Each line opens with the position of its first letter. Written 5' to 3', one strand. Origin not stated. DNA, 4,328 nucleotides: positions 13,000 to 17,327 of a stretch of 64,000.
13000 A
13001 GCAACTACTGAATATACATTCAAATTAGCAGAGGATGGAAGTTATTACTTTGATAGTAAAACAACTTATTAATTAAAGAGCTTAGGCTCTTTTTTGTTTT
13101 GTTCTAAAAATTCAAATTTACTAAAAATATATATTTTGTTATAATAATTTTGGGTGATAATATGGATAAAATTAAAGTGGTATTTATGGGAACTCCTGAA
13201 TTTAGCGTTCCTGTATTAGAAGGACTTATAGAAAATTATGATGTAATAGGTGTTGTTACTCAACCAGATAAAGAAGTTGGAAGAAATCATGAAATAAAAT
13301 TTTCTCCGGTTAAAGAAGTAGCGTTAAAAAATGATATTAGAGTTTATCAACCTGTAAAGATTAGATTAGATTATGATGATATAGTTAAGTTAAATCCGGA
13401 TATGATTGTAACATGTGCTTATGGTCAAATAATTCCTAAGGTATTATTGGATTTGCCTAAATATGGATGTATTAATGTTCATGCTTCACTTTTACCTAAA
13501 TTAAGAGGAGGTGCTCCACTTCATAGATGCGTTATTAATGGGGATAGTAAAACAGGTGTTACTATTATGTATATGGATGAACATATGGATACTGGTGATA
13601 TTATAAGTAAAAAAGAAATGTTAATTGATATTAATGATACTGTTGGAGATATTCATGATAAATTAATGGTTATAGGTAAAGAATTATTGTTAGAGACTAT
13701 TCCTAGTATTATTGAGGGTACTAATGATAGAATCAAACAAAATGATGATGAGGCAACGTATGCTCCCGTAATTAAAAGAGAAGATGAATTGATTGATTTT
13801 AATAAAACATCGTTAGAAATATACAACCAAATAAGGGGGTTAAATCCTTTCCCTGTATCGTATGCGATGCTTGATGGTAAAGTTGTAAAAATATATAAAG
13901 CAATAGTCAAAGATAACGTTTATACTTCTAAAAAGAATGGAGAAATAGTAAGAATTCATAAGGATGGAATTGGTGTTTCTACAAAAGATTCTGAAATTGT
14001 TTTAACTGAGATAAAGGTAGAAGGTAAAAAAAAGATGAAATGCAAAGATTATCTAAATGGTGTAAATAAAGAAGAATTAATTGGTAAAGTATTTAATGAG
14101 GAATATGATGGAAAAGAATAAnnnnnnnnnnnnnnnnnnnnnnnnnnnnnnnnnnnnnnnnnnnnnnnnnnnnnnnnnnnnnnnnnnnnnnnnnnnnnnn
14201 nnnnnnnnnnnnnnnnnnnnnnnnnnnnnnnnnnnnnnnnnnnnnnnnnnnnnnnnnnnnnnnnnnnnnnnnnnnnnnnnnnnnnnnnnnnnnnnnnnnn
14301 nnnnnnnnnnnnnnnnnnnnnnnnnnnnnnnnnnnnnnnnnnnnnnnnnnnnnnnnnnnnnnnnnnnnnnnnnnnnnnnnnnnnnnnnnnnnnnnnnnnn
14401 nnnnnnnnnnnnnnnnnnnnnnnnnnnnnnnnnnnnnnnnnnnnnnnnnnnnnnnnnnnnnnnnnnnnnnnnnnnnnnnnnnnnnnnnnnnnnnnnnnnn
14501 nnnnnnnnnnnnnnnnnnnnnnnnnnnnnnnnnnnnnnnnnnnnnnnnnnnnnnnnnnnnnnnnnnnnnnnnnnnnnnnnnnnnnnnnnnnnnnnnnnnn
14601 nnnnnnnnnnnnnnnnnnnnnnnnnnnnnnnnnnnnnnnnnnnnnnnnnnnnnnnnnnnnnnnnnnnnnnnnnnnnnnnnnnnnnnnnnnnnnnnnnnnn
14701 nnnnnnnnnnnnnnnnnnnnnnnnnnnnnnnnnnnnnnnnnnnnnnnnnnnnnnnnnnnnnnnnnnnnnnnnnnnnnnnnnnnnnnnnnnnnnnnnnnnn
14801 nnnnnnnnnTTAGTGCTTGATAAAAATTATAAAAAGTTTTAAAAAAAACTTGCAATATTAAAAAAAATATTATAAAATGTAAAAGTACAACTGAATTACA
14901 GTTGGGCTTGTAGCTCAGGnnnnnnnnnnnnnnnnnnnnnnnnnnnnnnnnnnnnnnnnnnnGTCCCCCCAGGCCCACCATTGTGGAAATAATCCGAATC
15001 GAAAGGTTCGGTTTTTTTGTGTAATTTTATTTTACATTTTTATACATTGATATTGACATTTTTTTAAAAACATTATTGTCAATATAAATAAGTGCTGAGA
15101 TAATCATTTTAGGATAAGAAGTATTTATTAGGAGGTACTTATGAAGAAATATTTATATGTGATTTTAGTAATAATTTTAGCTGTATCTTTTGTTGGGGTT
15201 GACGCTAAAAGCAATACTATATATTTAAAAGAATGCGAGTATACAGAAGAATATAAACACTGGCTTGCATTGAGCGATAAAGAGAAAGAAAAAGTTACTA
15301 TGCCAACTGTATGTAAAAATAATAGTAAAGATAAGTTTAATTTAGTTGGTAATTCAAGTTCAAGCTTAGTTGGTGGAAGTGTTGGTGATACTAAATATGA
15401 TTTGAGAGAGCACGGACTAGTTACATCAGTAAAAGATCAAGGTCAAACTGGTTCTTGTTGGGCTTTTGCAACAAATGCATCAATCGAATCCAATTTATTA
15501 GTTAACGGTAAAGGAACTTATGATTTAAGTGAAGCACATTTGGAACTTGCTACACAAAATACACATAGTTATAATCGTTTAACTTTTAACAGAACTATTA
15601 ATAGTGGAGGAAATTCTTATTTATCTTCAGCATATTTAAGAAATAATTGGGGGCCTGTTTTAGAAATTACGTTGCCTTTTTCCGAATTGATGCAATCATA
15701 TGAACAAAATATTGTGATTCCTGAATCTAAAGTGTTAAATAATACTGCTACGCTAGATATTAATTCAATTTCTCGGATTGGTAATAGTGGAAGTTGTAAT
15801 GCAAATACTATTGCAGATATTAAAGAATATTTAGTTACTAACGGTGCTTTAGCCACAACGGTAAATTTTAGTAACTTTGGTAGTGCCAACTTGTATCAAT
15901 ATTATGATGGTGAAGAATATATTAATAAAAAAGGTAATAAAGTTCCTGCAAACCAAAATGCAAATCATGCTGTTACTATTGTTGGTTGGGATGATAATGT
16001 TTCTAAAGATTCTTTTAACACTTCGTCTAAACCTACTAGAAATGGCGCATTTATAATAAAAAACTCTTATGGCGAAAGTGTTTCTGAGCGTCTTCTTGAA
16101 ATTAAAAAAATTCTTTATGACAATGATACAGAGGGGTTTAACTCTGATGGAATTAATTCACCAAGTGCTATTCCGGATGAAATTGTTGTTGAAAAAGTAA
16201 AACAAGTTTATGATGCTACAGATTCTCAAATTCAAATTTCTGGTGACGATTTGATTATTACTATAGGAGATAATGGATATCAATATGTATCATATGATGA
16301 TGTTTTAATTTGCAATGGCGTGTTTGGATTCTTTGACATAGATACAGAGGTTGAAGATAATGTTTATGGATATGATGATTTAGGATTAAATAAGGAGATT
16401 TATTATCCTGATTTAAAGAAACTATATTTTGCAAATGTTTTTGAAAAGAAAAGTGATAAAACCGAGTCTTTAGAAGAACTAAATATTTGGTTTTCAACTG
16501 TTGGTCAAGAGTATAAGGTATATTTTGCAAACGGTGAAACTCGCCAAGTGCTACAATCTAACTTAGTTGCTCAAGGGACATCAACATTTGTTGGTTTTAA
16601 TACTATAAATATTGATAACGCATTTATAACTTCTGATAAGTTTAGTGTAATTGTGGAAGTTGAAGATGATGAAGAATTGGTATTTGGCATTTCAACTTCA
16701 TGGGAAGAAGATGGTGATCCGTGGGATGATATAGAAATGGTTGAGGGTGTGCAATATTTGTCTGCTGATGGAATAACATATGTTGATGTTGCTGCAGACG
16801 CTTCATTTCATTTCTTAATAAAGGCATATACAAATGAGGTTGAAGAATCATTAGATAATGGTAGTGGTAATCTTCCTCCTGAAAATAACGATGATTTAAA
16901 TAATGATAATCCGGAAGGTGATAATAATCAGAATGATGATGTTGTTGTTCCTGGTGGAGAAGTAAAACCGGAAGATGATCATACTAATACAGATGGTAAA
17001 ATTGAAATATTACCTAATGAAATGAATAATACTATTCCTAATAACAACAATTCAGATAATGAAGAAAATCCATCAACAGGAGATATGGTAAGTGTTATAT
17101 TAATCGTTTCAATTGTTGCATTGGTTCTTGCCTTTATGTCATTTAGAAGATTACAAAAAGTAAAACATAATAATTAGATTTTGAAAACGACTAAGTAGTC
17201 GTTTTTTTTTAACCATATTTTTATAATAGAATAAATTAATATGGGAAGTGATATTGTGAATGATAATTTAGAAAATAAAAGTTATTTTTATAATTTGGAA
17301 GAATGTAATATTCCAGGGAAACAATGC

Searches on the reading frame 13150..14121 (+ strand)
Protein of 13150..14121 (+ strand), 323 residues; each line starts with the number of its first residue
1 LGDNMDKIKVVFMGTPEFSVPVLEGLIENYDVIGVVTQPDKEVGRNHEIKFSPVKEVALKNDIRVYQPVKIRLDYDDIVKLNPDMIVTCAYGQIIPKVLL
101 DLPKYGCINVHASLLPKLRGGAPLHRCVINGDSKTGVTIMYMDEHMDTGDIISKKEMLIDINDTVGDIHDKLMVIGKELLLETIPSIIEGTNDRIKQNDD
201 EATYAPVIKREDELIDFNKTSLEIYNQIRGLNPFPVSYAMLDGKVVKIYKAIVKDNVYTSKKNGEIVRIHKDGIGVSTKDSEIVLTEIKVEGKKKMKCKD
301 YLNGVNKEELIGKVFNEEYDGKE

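Call 55: search_protein_families(library=pfam, proteins=[window:13150-14121:+], max_evalue=0.00001)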
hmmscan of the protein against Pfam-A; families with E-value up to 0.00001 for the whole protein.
window:13150-14121:+ (323 aa): 2 families
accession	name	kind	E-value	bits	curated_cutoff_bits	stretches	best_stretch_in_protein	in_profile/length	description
PF00551.24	Formyl_trans_N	-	1.2e-37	129.8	26.1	1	9-183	2-180/181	Formyl transferase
PF02911.23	Formyl_trans_C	-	7.5e-27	93.9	21.1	1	208-305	2-99/100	Formyl transferase, C-terminal domain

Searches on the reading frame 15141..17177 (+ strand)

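Call 3: search_protein_families(library=pfam, proteins=[window:15141-17177:+], max_evalue=1)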
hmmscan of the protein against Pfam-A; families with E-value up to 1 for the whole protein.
window:15141-17177:+ (678 aa): 2 families
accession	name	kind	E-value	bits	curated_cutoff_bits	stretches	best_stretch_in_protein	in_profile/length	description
PF00112.29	Peptidase_C1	-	1.7e-17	64.7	20.7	1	85-315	4-195/220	Papain family cysteine protease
PF18560.7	Lectin_like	-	8.2e-17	62.3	27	1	408-564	1-156/156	Lectin like domain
